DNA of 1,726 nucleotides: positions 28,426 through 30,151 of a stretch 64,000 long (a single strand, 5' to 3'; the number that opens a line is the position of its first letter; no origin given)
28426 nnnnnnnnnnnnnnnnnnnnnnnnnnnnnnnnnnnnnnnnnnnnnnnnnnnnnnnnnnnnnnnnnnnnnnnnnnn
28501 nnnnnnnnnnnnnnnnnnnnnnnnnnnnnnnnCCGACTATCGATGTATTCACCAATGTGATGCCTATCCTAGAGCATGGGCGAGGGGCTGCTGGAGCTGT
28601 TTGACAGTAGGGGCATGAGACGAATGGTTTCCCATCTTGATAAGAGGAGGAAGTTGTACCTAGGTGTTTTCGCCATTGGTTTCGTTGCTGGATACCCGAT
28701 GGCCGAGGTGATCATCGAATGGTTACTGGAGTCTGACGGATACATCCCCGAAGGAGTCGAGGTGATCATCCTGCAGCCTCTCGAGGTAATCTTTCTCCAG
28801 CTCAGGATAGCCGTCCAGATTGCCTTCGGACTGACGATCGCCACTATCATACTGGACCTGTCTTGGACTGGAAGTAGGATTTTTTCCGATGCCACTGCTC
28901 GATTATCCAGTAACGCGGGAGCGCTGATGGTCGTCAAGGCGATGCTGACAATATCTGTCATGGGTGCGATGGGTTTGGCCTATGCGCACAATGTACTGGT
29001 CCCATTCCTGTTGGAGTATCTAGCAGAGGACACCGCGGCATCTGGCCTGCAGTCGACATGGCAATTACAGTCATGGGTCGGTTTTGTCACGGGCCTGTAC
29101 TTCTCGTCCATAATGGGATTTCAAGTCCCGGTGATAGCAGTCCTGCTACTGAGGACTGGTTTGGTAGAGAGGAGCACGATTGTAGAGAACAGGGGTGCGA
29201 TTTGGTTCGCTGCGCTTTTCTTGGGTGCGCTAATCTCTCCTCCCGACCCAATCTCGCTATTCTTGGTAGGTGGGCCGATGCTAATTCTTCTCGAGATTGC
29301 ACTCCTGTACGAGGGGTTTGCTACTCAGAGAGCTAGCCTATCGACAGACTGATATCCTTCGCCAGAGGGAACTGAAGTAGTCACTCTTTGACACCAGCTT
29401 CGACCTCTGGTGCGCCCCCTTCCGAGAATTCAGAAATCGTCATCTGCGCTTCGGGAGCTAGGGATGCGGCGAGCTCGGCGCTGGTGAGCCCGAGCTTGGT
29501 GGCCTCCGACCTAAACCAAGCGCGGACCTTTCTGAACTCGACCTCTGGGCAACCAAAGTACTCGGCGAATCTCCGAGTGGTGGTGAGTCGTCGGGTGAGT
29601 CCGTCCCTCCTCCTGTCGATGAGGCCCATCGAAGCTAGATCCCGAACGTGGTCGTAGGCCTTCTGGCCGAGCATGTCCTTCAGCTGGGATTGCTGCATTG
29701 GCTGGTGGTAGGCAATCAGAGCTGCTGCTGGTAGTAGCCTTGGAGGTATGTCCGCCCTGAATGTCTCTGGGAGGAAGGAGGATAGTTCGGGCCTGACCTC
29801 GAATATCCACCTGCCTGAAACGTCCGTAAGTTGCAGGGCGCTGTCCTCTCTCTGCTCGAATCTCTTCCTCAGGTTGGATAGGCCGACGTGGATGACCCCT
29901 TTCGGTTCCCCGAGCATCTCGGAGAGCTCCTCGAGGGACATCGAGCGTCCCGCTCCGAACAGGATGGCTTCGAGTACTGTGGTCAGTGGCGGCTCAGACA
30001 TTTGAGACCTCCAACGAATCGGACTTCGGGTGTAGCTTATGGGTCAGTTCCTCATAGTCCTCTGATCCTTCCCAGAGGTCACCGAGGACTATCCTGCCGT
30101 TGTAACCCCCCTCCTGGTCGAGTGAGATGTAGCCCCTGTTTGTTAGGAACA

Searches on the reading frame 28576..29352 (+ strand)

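Call 10: search_protein_families(library=pfam, proteins=[window:28576-29352:+], max_evalue=0.001)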
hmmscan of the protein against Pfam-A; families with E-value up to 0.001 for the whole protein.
window:28576-29352:+ (258 aa): 1 family
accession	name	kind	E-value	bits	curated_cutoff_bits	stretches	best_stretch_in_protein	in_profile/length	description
PF00902.23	TatC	-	1.1e-25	91.1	25.1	1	21-234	6-208/208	Sec-independent protein translocase protein (TatC)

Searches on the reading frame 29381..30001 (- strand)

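Call 11: search_protein_families(library=pfam, proteins=[window:29381-30001:-], max_evalue=0.001)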
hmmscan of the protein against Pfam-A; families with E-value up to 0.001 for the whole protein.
window:29381-30001:- (206 aa): 1 family
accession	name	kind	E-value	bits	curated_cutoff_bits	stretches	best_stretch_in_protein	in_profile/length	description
PF04079.22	SMC_ScpB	-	1.4e-25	90.1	27.4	1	9-153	2-153/160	Segregation and condensation complex subunit ScpB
